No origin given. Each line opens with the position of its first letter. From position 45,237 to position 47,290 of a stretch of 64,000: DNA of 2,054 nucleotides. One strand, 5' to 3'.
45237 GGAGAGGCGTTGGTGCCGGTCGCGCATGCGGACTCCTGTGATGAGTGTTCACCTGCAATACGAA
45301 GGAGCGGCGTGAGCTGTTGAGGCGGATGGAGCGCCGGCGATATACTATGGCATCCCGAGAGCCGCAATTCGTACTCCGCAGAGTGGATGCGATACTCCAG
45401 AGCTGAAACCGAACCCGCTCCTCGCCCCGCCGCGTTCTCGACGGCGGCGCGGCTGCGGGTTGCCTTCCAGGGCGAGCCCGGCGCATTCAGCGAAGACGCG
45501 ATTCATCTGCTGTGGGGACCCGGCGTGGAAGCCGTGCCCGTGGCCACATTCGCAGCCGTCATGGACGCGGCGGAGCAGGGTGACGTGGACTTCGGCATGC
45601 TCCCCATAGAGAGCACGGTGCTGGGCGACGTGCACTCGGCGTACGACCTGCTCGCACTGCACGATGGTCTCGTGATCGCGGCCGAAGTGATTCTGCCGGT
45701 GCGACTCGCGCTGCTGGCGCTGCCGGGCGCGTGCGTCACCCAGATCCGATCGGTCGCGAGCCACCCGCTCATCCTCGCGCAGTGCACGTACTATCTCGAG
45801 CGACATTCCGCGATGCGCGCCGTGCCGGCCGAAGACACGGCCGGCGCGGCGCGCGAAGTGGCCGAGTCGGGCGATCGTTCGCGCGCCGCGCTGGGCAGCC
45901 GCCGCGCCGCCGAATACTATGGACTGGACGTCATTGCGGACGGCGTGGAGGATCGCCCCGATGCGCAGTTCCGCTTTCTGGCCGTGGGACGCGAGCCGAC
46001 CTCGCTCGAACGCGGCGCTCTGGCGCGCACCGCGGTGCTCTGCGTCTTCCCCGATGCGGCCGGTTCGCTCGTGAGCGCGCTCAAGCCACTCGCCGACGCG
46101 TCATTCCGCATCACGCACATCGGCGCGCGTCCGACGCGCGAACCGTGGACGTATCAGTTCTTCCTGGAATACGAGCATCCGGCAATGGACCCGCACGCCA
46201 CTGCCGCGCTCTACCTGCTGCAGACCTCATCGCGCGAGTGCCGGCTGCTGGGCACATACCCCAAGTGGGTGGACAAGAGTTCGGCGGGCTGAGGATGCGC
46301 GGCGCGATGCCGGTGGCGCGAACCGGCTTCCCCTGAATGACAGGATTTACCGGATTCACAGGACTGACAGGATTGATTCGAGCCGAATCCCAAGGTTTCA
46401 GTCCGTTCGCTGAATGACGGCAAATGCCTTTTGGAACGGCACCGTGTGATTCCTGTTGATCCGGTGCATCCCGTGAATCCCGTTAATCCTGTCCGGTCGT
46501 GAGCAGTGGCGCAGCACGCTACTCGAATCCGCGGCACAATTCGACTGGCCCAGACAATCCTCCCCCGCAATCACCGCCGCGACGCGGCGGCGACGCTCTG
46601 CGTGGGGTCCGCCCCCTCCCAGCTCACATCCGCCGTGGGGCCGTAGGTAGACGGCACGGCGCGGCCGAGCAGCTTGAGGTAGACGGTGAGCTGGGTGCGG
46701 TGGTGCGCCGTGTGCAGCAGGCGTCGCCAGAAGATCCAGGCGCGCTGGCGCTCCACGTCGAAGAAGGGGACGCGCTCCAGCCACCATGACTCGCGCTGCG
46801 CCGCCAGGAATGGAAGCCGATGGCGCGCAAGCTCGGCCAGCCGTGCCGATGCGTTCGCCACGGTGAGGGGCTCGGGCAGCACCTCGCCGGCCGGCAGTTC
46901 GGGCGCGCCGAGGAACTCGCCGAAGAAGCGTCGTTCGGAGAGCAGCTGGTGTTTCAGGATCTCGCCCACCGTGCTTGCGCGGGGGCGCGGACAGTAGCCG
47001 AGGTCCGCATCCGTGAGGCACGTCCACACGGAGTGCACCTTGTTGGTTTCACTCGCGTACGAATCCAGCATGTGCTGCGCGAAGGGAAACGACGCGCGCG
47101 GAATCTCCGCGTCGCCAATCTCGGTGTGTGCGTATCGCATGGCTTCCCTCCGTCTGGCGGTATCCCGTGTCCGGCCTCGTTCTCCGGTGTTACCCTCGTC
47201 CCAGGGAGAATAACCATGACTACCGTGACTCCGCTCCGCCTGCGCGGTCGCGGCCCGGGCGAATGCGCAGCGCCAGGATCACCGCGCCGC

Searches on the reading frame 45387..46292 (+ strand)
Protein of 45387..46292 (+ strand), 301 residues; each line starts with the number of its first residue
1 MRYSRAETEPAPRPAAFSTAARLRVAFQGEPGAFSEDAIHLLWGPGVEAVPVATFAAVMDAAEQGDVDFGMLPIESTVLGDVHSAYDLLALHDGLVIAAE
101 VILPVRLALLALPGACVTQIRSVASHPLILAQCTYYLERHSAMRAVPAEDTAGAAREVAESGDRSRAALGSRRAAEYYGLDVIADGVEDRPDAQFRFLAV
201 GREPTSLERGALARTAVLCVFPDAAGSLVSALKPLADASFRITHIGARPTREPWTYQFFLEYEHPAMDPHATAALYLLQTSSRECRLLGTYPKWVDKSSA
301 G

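Call 13: search_protein_families(library=pfam, proteins=[window:45387-46292:+])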
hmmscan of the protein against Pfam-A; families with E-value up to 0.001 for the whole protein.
window:45387-46292:+ (301 aa): 1 family
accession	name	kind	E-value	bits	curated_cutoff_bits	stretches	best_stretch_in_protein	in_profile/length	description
PF00800.23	PDT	-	6.9e-50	169.8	25.2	1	25-204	1-180/181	Prephenate dehydratase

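Call 59: find_encoding_contigs(protein=window:45387-46292:+, flank=10000, max_places=6)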
Protein window:45387-46292:+ (301 aa): no gene with exactly this product is on record in the collection.

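Call 60: find_homologous_proteins(query=window:45387-46292:+, max_evalue=1e-60)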
Query window:45387-46292:+ (301 aa): 307 proteins with E <= 1e-60 among 8000 candidates; the best 120 are listed.
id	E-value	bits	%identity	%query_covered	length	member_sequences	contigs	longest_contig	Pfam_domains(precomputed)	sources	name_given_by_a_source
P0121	7.4e-185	631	96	100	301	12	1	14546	PF00800.24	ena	-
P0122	4.0e-162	557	85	100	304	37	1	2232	PF00800.24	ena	-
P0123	7.9e-136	470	73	96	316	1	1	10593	PF00800.24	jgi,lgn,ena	-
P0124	8.1e-135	467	74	95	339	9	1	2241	PF00800.24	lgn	-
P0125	1.2e-133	463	72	96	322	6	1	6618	PF00800.24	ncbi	ncbi:MAG TPA: prephenate dehydratase domain-containing protein [Gemmatimonadaceae bacterium]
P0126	1.5e-133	463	74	95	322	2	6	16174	PF00800.24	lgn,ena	-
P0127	2.8e-133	462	72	96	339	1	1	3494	PF00800.24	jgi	jgi:prephenate dehydratase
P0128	1.5e-132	460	71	98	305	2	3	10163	PF00800.24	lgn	-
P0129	9.5e-132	457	73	95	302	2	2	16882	PF00800.24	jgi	jgi:prephenate dehydratase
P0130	1.5e-131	456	72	95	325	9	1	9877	PF00800.24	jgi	jgi:prephenate dehydratase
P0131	2.5e-130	452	70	97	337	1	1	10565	PF00800.24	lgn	-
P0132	5.5e-130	451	72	95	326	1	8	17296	PF00800.24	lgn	-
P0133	1.5e-129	450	71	96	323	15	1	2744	PF00800.24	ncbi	-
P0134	1.0e-128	447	70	95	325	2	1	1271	PF00800.24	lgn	-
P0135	1.9e-128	446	74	91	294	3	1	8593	PF00800.24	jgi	jgi:prephenate dehydratase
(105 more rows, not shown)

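Call 61: find_encoding_contigs(protein=P0122, flank=2500, max_places=2)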
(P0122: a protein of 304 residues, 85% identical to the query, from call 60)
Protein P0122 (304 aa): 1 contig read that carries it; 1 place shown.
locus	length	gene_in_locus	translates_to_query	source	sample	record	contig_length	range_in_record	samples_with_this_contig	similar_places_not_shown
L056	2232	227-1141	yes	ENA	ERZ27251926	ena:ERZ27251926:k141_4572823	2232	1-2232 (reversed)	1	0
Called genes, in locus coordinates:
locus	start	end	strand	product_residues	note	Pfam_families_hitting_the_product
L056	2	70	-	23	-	?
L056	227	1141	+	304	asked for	PF00800:PDT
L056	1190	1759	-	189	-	PF05163:DinB, PF12867:DinB_2 (weak)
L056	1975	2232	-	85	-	?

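Call 62: find_encoding_contigs(protein=P0126, flank=2500, max_places=4)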
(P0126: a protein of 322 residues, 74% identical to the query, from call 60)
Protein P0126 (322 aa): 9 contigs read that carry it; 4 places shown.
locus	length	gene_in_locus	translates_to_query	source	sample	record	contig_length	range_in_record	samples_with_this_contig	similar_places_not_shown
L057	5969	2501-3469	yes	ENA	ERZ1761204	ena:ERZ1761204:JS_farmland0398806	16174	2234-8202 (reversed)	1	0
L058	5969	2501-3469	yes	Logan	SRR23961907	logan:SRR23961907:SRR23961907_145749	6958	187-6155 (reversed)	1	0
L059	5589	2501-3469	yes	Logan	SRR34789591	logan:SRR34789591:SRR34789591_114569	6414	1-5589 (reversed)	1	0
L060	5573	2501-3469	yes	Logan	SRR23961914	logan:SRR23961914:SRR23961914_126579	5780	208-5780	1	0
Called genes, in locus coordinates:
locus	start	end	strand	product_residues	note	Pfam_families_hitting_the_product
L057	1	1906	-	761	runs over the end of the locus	PF13620:CarboxypepD_reg, PF13715:CarbopepD_reg_2, PF07715:Plug, PF00593:TonB_dep_Rec_b-barrel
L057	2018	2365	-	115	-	-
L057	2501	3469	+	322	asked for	PF00800:PDT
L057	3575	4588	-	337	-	-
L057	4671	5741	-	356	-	PF01040:UbiA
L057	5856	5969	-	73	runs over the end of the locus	-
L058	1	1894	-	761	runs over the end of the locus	PF13620:CarboxypepD_reg, PF13715:CarbopepD_reg_2, PF07715:Plug, PF00593:TonB_dep_Rec_b-barrel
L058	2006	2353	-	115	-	-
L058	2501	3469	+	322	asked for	PF00800:PDT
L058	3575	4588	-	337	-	-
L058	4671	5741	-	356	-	PF01040:UbiA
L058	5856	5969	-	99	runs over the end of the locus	?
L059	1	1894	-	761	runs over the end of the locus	PF13620:CarboxypepD_reg, PF13715:CarbopepD_reg_2, PF07715:Plug, PF00593:TonB_dep_Rec_b-barrel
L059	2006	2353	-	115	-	-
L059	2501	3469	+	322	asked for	PF00800:PDT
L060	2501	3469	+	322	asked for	PF00800:PDT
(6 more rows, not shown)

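Call 63: find_encoding_contigs(protein=P0123, flank=2500, max_places=2)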
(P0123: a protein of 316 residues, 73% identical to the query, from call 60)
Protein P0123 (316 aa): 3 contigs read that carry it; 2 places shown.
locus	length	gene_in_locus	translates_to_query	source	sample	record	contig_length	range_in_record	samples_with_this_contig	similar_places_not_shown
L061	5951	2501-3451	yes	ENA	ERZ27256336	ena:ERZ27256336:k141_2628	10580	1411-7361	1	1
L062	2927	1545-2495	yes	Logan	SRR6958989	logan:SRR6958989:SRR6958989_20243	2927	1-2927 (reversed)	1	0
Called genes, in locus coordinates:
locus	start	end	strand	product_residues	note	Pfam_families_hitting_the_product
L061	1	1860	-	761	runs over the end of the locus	PF13620:CarboxypepD_reg, PF13715:CarbopepD_reg_2, PF07715:Plug, PF00593:TonB_dep_Rec_b-barrel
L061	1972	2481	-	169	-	-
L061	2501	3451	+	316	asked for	PF00800:PDT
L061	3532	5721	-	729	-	-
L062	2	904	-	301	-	?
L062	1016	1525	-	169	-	-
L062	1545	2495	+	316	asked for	PF00800:PDT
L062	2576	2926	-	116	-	?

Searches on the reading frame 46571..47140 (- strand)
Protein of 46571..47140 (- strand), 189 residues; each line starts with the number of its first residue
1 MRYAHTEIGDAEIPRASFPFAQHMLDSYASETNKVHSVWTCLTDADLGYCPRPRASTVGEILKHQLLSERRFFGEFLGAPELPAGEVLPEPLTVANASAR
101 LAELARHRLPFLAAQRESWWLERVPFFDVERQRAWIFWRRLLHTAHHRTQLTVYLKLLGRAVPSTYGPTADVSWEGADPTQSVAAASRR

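Call 13: search_protein_families(library=pfam, proteins=[window:46571-47140:-])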
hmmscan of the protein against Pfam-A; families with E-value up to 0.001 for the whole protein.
window:46571-47140:- (189 aa): 2 families
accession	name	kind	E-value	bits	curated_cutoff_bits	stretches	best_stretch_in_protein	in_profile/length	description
PF05163.17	DinB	-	2.5e-11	44.3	23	1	21-169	5-156/165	DinB family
PF12867.12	DinB_2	-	3.4e-07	31.2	24.8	1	33-151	7-128/128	DinB superfamily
